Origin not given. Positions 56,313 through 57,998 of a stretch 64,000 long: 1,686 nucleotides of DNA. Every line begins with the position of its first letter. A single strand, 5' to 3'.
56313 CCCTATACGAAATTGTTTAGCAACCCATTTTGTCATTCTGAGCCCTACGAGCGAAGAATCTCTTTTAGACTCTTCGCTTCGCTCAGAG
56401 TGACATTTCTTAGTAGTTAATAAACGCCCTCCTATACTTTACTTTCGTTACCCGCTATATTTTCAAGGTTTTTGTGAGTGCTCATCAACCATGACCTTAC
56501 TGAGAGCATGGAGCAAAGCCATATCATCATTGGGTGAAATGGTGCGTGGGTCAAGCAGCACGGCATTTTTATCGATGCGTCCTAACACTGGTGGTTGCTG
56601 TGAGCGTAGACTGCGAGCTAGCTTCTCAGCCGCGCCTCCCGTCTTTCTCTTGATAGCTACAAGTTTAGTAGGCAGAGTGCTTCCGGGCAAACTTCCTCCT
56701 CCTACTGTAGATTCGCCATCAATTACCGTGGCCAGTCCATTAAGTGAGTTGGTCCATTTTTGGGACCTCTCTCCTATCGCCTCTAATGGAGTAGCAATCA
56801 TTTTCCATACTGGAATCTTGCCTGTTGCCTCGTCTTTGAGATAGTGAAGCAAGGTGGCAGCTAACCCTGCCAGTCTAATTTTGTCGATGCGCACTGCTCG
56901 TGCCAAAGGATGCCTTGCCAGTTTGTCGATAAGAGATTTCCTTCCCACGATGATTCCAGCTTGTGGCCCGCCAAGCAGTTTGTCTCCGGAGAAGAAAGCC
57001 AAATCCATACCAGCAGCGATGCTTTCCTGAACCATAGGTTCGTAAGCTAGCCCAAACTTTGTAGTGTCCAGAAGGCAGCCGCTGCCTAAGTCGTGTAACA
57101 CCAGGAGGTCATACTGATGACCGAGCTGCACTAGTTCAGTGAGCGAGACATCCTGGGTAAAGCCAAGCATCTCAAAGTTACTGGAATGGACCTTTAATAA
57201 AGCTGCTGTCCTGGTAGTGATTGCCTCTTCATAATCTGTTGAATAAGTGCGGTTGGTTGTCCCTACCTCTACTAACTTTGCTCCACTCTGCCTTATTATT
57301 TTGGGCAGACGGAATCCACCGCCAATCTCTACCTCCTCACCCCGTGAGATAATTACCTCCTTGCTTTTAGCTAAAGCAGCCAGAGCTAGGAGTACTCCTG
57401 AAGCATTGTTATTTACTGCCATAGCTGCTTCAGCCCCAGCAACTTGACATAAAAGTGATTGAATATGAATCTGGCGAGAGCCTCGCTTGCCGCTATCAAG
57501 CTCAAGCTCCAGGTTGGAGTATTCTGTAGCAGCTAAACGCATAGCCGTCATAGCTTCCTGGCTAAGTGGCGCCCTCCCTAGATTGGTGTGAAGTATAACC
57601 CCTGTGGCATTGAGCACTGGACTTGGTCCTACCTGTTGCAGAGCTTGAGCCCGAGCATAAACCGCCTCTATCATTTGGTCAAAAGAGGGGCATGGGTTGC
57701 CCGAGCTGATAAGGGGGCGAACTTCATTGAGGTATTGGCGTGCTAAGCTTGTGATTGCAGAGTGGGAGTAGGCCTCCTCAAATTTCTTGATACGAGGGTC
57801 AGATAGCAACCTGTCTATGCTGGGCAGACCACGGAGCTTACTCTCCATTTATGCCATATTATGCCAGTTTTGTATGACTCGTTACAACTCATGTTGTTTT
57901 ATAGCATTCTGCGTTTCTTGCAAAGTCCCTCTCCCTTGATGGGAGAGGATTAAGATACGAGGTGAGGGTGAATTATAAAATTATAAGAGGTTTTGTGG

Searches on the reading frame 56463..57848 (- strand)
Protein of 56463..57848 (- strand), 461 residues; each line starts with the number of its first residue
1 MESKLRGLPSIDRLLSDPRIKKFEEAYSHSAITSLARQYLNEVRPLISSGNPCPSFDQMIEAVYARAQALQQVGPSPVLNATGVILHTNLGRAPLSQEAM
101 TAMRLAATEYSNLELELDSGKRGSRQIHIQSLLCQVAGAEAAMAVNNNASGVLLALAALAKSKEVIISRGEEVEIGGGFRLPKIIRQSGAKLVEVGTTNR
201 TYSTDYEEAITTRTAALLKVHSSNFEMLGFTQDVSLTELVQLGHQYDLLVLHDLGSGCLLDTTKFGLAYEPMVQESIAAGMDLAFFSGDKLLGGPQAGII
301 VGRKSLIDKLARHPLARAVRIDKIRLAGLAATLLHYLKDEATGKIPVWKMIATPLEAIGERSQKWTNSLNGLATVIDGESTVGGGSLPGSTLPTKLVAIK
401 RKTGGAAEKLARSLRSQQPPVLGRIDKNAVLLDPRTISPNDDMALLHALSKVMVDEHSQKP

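Call 98: search_protein_families(library=pfam, proteins=[window:56463-57848:-], max_evalue=0.0001)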
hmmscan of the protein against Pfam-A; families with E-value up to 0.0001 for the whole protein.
window:56463-57848:- (461 aa): 3 families
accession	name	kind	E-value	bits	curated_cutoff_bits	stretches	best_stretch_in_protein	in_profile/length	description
PF03841.19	SelA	-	2e-139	465.2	22.8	1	78-437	1-366/367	L-seryl-tRNA selenium transferase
PF12390.13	Se-cys_synth_N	-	9e-10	38.9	22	1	5-44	1-40/40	Selenocysteine synthase N terminal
PF01041.23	DegT_DnrJ_EryC1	-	2.7e-05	24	19.8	1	123-254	23-146/360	DegT/DnrJ/EryC1/StrS aminotransferase family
